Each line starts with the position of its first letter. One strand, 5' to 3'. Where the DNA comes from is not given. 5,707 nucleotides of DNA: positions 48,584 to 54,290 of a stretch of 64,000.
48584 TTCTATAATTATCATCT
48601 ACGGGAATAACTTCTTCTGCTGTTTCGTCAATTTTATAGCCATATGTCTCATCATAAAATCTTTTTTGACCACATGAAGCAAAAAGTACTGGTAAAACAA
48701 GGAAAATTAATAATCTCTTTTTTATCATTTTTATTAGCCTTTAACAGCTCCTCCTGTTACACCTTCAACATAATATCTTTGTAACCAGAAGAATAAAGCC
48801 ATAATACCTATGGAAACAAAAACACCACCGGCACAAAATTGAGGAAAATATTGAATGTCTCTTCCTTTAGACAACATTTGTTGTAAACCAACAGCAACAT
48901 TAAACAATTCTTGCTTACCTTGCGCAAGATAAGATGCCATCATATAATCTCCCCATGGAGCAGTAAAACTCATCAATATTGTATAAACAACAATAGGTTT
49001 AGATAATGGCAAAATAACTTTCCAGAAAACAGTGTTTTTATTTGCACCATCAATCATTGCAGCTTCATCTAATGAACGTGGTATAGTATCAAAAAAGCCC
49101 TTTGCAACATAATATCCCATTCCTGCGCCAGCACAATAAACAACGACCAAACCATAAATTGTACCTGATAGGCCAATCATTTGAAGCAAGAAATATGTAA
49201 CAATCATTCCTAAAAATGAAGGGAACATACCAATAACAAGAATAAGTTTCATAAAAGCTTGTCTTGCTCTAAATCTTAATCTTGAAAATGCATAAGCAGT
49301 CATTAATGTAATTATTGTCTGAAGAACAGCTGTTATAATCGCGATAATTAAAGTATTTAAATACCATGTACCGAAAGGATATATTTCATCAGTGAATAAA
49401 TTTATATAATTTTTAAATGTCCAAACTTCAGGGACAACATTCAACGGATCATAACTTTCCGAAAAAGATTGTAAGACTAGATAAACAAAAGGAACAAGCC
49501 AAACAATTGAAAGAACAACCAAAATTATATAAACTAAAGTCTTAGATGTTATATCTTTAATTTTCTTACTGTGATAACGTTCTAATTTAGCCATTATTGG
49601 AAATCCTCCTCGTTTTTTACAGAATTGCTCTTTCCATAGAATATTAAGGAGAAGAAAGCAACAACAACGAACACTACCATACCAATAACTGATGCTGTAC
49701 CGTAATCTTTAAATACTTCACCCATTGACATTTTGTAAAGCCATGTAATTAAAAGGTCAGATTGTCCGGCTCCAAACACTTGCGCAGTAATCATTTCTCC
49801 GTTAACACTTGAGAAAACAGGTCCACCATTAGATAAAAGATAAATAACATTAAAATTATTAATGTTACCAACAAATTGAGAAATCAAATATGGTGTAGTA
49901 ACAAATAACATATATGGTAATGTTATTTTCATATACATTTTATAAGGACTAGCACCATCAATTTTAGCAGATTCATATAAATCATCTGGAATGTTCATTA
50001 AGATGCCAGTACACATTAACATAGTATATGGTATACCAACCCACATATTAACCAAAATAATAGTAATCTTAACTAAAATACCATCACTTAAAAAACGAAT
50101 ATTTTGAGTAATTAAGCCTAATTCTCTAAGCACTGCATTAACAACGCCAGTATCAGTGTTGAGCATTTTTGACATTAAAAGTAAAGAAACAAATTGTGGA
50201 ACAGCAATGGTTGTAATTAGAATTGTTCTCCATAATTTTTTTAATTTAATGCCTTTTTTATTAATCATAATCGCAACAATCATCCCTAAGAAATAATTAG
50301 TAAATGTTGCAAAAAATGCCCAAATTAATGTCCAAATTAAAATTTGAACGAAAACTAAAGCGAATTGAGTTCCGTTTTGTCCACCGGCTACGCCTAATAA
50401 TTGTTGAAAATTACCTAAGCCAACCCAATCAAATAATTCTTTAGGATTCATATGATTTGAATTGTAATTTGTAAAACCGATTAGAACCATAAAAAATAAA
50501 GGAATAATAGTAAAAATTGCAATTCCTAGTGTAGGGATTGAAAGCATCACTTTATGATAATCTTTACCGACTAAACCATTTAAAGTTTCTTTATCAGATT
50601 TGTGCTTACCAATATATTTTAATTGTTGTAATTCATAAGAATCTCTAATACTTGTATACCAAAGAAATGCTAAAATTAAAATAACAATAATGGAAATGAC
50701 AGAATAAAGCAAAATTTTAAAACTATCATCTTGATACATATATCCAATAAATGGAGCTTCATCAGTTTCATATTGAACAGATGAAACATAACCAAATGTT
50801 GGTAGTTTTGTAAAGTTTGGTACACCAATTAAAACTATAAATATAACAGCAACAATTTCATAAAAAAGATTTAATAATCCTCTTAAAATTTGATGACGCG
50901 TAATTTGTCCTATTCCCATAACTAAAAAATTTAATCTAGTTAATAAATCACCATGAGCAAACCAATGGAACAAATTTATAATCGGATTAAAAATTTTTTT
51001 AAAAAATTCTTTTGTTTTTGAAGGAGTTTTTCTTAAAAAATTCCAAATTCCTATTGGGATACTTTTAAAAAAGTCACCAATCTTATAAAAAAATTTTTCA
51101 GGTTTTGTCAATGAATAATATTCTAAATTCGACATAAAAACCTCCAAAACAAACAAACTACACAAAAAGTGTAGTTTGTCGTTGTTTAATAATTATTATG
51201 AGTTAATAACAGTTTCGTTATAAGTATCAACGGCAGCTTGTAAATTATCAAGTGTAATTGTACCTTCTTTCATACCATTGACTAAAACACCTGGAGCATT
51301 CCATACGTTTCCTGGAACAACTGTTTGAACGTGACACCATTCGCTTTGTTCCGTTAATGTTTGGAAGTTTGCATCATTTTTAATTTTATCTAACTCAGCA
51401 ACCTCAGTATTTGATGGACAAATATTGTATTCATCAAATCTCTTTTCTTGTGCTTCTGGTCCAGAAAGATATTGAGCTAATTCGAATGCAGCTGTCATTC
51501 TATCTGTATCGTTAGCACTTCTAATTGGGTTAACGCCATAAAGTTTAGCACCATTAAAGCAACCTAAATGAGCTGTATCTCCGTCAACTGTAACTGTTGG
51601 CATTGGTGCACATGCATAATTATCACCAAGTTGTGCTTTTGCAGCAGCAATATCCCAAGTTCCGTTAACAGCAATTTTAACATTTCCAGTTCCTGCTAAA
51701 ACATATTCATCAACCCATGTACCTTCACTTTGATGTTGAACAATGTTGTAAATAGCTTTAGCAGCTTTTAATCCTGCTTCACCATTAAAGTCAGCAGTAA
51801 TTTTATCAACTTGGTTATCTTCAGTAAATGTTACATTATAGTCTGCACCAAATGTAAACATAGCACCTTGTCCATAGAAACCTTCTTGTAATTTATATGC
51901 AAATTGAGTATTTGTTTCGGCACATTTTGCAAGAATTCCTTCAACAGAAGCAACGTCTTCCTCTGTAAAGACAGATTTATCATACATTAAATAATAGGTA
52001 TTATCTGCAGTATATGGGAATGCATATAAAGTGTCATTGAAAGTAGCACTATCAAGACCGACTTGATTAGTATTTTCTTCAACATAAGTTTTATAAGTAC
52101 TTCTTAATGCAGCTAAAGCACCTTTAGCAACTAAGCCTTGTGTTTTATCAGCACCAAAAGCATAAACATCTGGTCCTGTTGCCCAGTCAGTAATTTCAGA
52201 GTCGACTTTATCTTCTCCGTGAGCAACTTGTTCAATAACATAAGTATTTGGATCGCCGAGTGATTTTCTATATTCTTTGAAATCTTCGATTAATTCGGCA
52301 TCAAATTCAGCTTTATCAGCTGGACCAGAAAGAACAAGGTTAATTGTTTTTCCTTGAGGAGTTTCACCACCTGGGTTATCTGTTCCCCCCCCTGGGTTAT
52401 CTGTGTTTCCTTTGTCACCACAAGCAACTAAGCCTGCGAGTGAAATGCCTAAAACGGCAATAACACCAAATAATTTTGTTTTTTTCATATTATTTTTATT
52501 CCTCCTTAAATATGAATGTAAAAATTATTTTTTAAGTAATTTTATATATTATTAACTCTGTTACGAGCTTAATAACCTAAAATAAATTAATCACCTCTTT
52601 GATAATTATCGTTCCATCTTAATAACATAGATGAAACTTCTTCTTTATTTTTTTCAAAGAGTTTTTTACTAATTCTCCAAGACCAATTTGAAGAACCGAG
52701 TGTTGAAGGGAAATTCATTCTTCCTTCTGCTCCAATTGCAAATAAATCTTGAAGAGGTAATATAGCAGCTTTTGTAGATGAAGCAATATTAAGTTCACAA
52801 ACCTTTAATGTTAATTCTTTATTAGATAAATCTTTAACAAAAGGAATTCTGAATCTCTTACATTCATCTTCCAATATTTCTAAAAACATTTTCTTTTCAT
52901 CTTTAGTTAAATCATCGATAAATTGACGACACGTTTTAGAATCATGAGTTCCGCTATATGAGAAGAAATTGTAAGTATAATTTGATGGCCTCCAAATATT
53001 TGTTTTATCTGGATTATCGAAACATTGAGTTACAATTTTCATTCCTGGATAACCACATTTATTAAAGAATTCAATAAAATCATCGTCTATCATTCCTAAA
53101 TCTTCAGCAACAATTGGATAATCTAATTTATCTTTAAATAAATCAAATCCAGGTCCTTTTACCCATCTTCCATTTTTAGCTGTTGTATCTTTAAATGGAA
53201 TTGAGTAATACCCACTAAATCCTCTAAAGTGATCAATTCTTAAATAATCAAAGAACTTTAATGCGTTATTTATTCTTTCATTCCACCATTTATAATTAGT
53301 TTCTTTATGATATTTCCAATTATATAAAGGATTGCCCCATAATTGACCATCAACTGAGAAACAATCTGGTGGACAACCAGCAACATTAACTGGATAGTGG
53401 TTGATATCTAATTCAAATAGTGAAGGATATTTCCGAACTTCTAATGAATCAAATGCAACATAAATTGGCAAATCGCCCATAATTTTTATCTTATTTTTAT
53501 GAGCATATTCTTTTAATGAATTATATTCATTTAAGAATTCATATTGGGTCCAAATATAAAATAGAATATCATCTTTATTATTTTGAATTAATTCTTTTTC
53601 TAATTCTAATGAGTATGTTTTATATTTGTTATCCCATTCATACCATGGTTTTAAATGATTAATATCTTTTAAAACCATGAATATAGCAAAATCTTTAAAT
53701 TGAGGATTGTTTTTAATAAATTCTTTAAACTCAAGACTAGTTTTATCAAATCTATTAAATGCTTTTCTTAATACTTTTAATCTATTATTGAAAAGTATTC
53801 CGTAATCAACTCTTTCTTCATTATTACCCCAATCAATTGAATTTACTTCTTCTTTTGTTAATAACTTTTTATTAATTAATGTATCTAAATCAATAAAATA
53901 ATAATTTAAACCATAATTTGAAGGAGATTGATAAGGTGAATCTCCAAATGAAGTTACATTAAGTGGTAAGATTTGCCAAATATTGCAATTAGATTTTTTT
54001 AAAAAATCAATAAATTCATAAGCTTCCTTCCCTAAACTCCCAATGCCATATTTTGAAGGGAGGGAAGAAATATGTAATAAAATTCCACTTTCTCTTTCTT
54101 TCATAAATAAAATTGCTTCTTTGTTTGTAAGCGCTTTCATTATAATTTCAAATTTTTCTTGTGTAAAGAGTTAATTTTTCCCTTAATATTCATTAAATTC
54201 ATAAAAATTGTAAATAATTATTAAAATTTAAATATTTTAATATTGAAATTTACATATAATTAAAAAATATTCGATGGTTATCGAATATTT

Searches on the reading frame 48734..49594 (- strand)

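Call 7: search_protein_families(library=pfam, proteins=[window:48734-49594:-], max_evalue=0.01)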
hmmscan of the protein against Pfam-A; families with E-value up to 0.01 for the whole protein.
window:48734-49594:- (286 aa): 1 family
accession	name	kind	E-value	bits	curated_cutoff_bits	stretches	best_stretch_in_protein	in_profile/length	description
PF00528.27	BPD_transp_1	-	4.8e-17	62.7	26.4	1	95-277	4-180/184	Binding-protein-dependent transport system inner membrane component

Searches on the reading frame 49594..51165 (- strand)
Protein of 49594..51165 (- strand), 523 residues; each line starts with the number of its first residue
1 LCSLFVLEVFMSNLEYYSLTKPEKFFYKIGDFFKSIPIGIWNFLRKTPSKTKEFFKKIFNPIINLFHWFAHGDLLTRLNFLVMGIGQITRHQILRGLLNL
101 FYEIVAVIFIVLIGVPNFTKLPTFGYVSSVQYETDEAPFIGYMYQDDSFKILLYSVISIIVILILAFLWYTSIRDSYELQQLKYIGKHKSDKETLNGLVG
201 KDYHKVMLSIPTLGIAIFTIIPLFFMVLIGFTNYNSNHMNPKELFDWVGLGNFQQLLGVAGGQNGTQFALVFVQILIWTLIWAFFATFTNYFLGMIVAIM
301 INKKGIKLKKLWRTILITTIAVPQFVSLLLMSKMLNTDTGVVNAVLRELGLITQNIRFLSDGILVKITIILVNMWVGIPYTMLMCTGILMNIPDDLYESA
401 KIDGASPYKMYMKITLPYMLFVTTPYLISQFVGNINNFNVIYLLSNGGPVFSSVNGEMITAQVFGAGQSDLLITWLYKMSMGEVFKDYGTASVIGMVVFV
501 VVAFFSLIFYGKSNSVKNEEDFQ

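Call 7: search_protein_families(library=pfam, proteins=[window:49594-51165:-], max_evalue=0.01)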
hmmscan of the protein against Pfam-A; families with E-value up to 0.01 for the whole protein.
window:49594-51165:- (523 aa): 1 family
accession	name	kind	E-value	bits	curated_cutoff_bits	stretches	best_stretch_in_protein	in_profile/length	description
PF00528.27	BPD_transp_1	-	2.4e-17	63.7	26.4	1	292-509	3-174/184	Binding-protein-dependent transport system inner membrane component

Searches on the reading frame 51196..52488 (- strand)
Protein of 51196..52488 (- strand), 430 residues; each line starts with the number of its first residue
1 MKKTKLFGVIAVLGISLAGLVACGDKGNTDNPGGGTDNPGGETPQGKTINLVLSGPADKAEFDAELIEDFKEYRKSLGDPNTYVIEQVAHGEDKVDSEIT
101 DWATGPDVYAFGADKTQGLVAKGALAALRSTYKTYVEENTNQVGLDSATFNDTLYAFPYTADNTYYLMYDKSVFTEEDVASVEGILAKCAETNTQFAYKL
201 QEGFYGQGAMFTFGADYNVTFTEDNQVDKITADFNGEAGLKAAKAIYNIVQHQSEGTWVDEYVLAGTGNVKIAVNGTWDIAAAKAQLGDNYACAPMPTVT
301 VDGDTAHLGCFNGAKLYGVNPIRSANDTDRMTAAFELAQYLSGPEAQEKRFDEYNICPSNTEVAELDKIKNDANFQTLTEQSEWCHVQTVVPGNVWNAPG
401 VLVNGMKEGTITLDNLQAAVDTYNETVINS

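Call 7: search_protein_families(library=pfam, proteins=[window:51196-52488:-], max_evalue=0.01)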
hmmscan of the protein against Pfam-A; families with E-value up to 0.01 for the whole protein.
window:51196-52488:- (430 aa): 1 family
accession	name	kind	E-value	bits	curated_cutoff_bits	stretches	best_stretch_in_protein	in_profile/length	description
PF13416.11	SBP_bac_8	-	3.6e-29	102.9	27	1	91-377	24-279/279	Bacterial extracellular solute-binding protein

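Call 53: find_homologous_proteins(query=window:51196-52488:-, max_evalue=1e-100)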
Query window:51196-52488:- (430 aa): 98 proteins with E <= 1e-100 among 8000 candidates.
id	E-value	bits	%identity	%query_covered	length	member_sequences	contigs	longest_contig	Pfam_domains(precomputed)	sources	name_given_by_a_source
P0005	9.7e-270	913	93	100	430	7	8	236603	PF13416.12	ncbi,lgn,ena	-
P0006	1.1e-182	626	65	100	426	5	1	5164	PF13416.12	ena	-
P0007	2.6e-182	625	66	99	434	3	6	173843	PF13416.12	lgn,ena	-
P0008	1.2e-177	610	64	100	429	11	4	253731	PF13416.12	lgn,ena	-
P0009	2.1e-169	583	64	99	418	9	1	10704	PF13416.12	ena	-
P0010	1.6e-165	570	61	100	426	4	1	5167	PF13416.12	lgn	-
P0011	4.6e-164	565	59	100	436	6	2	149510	PF13416.12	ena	-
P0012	1.8e-163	563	60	100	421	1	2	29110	PF13416.12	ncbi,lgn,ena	-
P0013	6.8e-142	492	54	100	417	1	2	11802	PF13416.12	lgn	-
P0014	7.3e-141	489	55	99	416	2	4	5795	PF13416.12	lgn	-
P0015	9.3e-139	482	58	89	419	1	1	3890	PF13416.12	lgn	-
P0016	4.3e-131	456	52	100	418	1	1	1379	PF13416.12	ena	-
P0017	2.4e-127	444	52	99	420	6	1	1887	PF13416.12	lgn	-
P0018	3.7e-125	437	48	99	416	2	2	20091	PF13416.12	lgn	-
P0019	8.0e-125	436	49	100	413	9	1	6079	PF13416.12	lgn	-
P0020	2.1e-124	434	52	98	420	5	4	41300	PF13416.12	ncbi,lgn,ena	-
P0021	9.6e-124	432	50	99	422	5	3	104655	PF13416.12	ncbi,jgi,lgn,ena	ncbi:MAG: extracellular solute-binding protein [Bacilli bacterium]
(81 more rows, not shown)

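Call 54: find_encoding_contigs(protein=P0005, flank=10000, max_places=2)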
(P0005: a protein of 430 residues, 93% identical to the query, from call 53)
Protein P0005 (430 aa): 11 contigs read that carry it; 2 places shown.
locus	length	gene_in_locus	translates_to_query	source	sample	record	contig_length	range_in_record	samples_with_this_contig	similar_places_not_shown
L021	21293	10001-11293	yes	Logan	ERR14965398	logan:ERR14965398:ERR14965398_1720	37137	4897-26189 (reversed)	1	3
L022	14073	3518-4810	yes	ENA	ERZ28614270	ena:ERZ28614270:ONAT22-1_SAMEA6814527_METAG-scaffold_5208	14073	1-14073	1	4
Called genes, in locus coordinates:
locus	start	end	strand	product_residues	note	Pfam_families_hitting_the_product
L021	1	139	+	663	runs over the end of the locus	PF01381:HTH_3, PF12844:HTH_19, PF13443:HTH_26 (faint), PF13560:HTH_31 (faint), PF13855:LRR_8 (faint), PF13306:LRR_5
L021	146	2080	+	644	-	PF01381:HTH_3, PF13443:HTH_26 (faint), PF13560:HTH_31 (faint), PF01381:HTH_3, PF12844:HTH_19, PF13306:LRR_5, PF13855:LRR_8 (weak)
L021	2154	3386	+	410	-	PF02491:SHS2_FTSA (weak), PF14450:FtsA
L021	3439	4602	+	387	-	PF00091:Tubulin, PF12327:FtsZ_C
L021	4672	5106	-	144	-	-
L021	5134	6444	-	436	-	PF00128:Alpha-amylase, PF14701:hDGE_amylase, PF00128:Alpha-amylase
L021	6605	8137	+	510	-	PF02446:Glyco_hydro_77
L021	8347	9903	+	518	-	PF02446:Glyco_hydro_77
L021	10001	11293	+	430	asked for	PF13416:SBP_bac_8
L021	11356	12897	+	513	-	PF00528:BPD_transp_1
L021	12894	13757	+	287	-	PF00528:BPD_transp_1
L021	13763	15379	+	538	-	PF00128:Alpha-amylase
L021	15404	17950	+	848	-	PF00005:ABC_tran, PF13304:AAA_21 (faint), PF17912:OB_MalK (faint)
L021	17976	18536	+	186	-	-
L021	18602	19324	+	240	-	-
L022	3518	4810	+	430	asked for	PF13416:SBP_bac_8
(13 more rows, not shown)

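Call 55: find_encoding_contigs(protein=P0008, flank=10000, max_places=2)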
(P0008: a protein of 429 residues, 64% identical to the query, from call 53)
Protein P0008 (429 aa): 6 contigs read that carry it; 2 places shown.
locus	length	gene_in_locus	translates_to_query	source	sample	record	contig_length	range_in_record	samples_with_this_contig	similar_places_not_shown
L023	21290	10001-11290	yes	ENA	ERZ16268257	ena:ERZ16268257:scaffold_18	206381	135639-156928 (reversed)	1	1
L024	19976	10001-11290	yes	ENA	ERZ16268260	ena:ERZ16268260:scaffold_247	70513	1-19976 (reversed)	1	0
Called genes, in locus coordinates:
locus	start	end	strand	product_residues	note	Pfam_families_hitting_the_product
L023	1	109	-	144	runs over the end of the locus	PF13240:Zn_Ribbon_1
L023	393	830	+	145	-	PF02381:MraZ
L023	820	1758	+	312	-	PF01795:Methyltransf_5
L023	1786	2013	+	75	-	-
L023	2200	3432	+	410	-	PF02491:SHS2_FTSA (weak), PF14450:FtsA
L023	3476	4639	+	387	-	PF00091:Tubulin, PF12327:FtsZ_C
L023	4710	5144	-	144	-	-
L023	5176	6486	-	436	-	PF00128:Alpha-amylase, PF14701:hDGE_amylase, PF14871:GHL6 (faint), PF00128:Alpha-amylase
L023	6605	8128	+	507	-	PF02446:Glyco_hydro_77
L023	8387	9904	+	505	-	PF02446:Glyco_hydro_77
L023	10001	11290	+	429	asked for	PF13416:SBP_bac_8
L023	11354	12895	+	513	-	PF00528:BPD_transp_1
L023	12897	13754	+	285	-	PF00528:BPD_transp_1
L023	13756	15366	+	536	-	PF00128:Alpha-amylase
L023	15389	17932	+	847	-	PF00005:ABC_tran, PF17912:OB_MalK (faint)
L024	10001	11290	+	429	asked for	PF13416:SBP_bac_8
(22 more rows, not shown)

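Call 56: find_encoding_contigs(protein=P0011, flank=10000, max_places=2)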
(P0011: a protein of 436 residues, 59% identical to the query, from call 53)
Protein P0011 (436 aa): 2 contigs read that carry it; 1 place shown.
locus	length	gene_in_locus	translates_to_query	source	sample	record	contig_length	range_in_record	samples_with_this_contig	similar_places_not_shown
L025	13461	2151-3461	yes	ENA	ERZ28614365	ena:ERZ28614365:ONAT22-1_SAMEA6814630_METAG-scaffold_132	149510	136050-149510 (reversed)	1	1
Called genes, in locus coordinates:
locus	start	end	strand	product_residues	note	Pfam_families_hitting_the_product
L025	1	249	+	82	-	?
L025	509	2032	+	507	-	PF02446:Glyco_hydro_77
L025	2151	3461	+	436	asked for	PF13416:SBP_bac_8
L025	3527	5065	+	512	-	PF00528:BPD_transp_1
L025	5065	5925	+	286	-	PF00528:BPD_transp_1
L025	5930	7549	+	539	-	PF00128:Alpha-amylase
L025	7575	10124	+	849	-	PF00005:ABC_tran, PF13304:AAA_21 (faint), PF17912:OB_MalK (faint), PF08402:TOBE_2 (faint)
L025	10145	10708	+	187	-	-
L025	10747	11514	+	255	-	-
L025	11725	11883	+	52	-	-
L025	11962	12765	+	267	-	PF00657:Lipase_GDSL (weak), PF13472:Lipase_GDSL_2 (weak)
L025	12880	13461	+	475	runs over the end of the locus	PF01554:MatE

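Call 60: find_encoding_contigs(protein=P0012, flank=10000, max_places=2)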
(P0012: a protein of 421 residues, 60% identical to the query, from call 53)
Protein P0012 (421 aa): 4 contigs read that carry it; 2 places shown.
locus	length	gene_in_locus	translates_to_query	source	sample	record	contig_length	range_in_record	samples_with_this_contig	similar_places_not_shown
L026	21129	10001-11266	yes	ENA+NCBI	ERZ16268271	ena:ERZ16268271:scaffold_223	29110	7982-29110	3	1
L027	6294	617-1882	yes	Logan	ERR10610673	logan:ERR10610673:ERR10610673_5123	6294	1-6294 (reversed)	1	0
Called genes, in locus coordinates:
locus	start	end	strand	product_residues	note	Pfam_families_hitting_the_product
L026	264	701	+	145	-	PF02381:MraZ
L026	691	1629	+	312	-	PF01795:Methyltransf_5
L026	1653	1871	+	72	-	-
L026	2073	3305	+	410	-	PF02491:SHS2_FTSA (weak), PF14450:FtsA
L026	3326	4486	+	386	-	PF00091:Tubulin, PF12327:FtsZ_C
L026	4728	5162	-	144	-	-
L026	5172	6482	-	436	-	PF00128:Alpha-amylase, PF14701:hDGE_amylase, PF14871:GHL6 (weak), PF00128:Alpha-amylase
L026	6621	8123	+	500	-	PF02446:Glyco_hydro_77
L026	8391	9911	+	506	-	PF02446:Glyco_hydro_77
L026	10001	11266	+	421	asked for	PF13416:SBP_bac_8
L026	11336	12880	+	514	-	PF00528:BPD_transp_1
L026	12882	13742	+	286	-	PF00528:BPD_transp_1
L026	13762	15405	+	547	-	PF00128:Alpha-amylase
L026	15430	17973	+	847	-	PF00005:ABC_tran, PF13304:AAA_21 (faint), PF17912:OB_MalK (weak)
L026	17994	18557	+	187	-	-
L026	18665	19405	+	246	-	-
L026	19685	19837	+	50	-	-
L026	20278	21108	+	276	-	-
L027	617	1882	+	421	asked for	PF13416:SBP_bac_8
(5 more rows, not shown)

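Call 68: find_encoding_contigs(protein=P0020, flank=10000, max_places=1)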
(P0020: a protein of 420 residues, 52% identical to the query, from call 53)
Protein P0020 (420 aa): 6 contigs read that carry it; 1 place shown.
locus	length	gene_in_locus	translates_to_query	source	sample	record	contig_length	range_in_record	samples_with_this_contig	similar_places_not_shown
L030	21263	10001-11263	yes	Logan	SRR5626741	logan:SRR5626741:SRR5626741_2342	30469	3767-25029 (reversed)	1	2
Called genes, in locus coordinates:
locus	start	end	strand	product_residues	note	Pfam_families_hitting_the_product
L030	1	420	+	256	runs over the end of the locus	PF04542:Sigma70_r2, PF04539:Sigma70_r3, PF08281:Sigma70_r4_2 (weak), PF04545:Sigma70_r4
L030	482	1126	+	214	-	PF03167:UDG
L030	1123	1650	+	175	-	PF07155:ECF-ribofla_trS, PF12822:ECF_trnsprt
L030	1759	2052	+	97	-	-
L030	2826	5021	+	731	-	PF03477:ATP-cone, PF13597:NRDD, PF01228:Gly_radical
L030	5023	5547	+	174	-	PF13353:Fer4_12, PF04055:Radical_SAM (weak)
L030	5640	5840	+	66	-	-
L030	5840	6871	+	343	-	PF00389:2-Hacid_dh, PF02826:2-Hacid_dh_C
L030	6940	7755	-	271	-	PF08282:Hydrolase_3, PF05116:S6PP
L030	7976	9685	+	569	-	PF08757:CotH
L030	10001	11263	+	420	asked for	PF13416:SBP_bac_8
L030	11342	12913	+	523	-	PF00528:BPD_transp_1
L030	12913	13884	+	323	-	PF00528:BPD_transp_1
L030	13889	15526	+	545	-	PF00128:Alpha-amylase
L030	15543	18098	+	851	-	PF00005:ABC_tran, PF13304:AAA_21 (faint), PF17912:OB_MalK (weak)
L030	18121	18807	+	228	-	-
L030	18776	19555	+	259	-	-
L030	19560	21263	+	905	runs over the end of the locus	PF03714:PUD, PF02922:CBM_48, PF00128:Alpha-amylase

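Call 69: find_encoding_contigs(protein=P0021, flank=10000, max_places=1)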
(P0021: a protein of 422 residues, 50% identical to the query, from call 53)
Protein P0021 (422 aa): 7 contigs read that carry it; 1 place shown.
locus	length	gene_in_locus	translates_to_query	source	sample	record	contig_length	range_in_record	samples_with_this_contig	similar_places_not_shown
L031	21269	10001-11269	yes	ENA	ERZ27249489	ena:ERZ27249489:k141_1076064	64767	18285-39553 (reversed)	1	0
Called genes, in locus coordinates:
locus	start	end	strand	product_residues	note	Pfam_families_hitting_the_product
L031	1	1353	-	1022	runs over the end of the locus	PF02811:PHP, PF07733:DNA_pol3_alpha, PF17657:DNA_pol3_finger, PF14579:HHH_6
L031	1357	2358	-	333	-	PF01368:DHH, PF02272:DHHA1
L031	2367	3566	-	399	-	PF00871:Acetate_kinase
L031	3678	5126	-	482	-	PF01554:MatE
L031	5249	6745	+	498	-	PF02446:Glyco_hydro_77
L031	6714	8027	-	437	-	PF00128:Alpha-amylase, PF14701:hDGE_amylase, PF18612:Bac_A_amyl_C (weak)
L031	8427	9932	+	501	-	PF02446:Glyco_hydro_77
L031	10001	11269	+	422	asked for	PF13416:SBP_bac_8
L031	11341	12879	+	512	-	PF00528:BPD_transp_1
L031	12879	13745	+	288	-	PF00528:BPD_transp_1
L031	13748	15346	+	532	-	PF00128:Alpha-amylase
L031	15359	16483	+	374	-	PF00005:ABC_tran, PF13304:AAA_21 (faint)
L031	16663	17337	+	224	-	PF00072:Response_reg, PF00486:Trans_reg_C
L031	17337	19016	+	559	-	PF00512:HisKA, PF02518:HATPase_c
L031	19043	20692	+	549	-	PF13476:AAA_23 (weak), PF00005:ABC_tran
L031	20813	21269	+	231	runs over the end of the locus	PF03575:Peptidase_S51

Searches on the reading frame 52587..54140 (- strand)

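Call 49: search_protein_families(library=pfam, proteins=[window:52587-54140:-], max_evalue=0.00001)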
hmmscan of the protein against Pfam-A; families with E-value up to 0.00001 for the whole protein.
window:52587-54140:- (517 aa): 1 family
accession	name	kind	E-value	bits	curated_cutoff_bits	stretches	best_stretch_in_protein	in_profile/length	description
PF02446.23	Glyco_hydro_77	-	5.9e-146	487.4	25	1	22-493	1-462/465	4-alpha-glucanotransferase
